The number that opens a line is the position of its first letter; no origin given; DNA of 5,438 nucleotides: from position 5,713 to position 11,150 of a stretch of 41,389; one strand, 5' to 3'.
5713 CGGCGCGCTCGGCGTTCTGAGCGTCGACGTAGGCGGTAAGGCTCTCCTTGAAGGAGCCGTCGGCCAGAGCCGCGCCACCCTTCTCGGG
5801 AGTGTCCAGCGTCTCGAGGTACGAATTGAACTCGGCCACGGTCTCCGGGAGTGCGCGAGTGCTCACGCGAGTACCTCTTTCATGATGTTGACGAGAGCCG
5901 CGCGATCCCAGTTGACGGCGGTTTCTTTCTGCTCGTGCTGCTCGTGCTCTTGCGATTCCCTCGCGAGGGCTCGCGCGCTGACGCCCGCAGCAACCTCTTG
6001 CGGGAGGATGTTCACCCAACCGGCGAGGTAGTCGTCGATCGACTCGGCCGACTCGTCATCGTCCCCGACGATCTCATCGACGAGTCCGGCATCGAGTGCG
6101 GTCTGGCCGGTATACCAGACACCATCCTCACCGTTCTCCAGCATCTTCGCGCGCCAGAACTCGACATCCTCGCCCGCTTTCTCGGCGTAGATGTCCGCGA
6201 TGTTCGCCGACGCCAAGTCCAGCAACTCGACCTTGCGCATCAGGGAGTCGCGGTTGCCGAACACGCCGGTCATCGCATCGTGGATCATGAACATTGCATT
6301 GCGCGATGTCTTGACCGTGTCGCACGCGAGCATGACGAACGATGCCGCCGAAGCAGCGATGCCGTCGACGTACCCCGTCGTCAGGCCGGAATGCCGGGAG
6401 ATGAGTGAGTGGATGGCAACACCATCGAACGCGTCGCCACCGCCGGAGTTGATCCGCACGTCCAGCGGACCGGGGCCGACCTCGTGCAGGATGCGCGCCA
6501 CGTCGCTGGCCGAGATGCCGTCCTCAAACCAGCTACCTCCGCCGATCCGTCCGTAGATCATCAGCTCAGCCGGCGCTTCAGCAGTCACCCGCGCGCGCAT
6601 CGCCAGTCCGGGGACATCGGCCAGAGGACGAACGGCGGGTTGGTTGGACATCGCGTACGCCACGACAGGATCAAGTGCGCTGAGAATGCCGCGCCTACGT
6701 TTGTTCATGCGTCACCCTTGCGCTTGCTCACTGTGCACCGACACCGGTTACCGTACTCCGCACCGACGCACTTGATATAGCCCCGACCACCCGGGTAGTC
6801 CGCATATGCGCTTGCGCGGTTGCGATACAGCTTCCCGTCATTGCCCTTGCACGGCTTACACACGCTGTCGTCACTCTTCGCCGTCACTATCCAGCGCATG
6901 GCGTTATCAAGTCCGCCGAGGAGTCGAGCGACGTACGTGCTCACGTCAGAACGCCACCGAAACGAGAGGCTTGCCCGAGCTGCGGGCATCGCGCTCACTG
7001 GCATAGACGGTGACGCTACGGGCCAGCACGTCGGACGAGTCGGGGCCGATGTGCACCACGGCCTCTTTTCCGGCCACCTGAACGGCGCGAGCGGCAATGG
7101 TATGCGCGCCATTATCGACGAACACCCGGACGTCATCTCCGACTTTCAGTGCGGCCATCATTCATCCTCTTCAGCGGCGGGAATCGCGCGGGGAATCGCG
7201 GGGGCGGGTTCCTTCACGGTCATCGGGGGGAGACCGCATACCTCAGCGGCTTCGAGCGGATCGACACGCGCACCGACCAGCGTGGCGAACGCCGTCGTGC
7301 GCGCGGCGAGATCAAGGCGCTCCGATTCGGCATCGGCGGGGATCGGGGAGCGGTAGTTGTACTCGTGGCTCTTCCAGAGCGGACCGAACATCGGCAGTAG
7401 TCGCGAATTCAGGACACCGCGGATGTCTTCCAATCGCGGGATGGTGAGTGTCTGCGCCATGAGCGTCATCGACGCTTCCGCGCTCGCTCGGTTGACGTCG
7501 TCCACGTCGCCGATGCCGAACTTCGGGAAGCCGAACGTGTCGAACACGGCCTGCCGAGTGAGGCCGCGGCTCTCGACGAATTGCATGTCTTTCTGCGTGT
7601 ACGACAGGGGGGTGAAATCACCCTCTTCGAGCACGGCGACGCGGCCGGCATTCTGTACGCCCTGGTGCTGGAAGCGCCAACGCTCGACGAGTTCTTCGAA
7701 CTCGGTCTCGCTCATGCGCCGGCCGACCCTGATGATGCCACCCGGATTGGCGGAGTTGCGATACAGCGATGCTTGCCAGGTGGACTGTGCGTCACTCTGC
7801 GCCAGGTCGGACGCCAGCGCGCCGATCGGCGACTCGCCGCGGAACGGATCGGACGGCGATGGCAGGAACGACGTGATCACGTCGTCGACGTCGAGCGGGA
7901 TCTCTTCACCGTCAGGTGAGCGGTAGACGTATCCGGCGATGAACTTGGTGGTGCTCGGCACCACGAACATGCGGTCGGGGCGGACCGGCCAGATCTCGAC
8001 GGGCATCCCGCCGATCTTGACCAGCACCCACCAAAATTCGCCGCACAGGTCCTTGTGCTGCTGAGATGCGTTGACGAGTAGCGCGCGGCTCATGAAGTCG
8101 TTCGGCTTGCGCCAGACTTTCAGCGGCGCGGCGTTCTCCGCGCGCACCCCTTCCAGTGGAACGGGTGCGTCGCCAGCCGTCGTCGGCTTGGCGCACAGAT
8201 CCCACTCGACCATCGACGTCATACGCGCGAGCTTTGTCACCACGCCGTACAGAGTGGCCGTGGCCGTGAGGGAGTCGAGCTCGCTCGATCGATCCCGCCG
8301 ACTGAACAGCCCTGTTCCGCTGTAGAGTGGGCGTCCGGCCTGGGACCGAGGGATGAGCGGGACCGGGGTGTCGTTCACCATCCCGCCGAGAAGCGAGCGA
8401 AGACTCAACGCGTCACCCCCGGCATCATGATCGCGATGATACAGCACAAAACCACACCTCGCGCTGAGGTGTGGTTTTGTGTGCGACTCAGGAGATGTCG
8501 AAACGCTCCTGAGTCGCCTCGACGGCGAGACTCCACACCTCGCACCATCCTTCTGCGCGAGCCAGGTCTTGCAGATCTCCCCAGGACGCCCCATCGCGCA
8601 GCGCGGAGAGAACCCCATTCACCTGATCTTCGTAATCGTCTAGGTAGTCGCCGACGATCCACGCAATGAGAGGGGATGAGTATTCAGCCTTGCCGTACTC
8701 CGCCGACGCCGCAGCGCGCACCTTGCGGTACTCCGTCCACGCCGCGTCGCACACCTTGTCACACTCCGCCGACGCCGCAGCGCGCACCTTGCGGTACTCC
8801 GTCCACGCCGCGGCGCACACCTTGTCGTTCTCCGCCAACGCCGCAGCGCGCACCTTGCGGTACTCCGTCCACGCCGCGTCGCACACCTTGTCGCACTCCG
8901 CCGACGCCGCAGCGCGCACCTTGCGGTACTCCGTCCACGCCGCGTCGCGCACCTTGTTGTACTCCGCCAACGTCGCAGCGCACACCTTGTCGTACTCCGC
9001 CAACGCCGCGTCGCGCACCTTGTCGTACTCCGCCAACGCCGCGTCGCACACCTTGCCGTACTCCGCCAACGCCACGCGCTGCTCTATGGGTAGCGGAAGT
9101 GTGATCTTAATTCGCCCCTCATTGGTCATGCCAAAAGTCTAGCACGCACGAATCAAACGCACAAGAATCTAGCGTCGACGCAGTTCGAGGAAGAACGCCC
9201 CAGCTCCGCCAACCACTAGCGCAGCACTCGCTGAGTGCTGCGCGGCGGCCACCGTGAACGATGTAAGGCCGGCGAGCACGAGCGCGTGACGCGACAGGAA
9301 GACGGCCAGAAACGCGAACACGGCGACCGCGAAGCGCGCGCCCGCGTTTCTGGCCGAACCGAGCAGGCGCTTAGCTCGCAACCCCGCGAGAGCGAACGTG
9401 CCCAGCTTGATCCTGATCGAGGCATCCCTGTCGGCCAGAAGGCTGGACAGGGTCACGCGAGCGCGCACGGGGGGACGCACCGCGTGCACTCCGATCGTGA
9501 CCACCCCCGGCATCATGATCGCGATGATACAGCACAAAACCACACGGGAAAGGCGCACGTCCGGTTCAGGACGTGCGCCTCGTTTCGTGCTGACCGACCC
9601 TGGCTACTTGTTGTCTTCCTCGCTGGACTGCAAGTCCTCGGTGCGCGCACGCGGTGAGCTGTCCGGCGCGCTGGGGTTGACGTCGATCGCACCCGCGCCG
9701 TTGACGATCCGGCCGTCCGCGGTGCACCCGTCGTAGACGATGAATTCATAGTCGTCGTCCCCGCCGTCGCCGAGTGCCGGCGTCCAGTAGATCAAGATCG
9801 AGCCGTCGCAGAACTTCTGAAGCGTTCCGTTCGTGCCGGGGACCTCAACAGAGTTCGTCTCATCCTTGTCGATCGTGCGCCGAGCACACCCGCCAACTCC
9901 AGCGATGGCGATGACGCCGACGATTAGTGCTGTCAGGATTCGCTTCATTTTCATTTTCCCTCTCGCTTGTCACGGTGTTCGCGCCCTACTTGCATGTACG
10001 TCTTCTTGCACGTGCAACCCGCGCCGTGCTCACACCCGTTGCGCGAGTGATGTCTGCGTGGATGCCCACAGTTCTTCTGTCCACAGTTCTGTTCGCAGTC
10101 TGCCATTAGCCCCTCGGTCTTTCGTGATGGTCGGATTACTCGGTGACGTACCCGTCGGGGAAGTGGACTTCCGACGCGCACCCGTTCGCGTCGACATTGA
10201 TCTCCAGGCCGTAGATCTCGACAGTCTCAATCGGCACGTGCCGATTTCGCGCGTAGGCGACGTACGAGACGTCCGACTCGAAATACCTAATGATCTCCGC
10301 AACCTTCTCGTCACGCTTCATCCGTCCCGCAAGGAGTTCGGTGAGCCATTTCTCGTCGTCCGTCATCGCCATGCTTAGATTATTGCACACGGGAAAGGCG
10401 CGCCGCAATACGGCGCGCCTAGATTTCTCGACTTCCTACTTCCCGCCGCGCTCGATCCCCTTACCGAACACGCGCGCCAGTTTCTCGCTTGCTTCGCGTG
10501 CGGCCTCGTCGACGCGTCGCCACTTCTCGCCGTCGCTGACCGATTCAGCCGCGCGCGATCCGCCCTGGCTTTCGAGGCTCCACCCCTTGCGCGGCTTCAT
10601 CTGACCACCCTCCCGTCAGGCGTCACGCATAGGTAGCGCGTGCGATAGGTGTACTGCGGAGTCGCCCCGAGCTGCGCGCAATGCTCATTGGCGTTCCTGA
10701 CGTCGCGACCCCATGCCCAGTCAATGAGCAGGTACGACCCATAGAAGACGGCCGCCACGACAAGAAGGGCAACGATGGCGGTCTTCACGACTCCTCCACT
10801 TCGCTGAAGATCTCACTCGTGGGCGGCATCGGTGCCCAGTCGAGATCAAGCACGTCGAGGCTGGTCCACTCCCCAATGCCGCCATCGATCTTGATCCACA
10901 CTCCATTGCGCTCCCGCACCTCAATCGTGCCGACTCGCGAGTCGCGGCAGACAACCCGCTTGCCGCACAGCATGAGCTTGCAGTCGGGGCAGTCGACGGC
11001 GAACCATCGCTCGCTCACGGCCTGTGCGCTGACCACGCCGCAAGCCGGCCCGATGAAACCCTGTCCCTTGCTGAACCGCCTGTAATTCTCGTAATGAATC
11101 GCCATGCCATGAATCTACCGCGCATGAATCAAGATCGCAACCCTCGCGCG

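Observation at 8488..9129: Stand-alone gene built from twelve 33-bp tandem repeats encoding an 11-residue (hendecad) repeat protein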

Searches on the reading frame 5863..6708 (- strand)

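Call 28: search_protein_families(library=pfam, proteins=[window:5863-6708:-], max_evalue=0.001)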
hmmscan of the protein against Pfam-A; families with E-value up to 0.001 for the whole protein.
window:5863-6708:- (281 aa): 1 family
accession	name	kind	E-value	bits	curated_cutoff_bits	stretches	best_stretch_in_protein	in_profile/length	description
PF00574.28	CLP_protease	-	7e-18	65.6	20.2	1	82-215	49-180/182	Clp protease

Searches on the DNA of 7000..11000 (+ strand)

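Call 8: search_dna_similar(query=window:7000-11000:+, collection=phages, mode=near, max_rows=30)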
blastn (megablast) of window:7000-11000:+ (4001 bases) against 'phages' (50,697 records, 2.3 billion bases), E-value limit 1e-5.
No match.

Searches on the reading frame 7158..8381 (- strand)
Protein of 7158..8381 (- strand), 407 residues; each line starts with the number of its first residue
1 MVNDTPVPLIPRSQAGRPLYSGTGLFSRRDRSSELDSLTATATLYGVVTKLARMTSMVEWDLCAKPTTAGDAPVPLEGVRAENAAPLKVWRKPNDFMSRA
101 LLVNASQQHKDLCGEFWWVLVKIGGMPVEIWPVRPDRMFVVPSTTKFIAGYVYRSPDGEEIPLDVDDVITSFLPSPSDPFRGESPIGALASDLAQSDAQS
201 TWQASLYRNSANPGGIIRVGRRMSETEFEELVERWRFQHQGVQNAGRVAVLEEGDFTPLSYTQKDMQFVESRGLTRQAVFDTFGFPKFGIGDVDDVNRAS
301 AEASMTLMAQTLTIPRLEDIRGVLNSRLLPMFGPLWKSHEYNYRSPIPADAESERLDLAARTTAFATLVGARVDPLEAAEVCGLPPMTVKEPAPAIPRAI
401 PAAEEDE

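Call 9: search_protein_families(library=pfam, proteins=[window:7158-8381:-], max_evalue=0.01)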
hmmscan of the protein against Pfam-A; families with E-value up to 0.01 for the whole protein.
window:7158-8381:- (407 aa): 1 family
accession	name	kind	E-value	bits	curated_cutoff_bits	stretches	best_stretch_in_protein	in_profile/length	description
PF04860.17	Phage_portal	-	1.1e-42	146.9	39.1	1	43-371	2-308/321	Phage portal protein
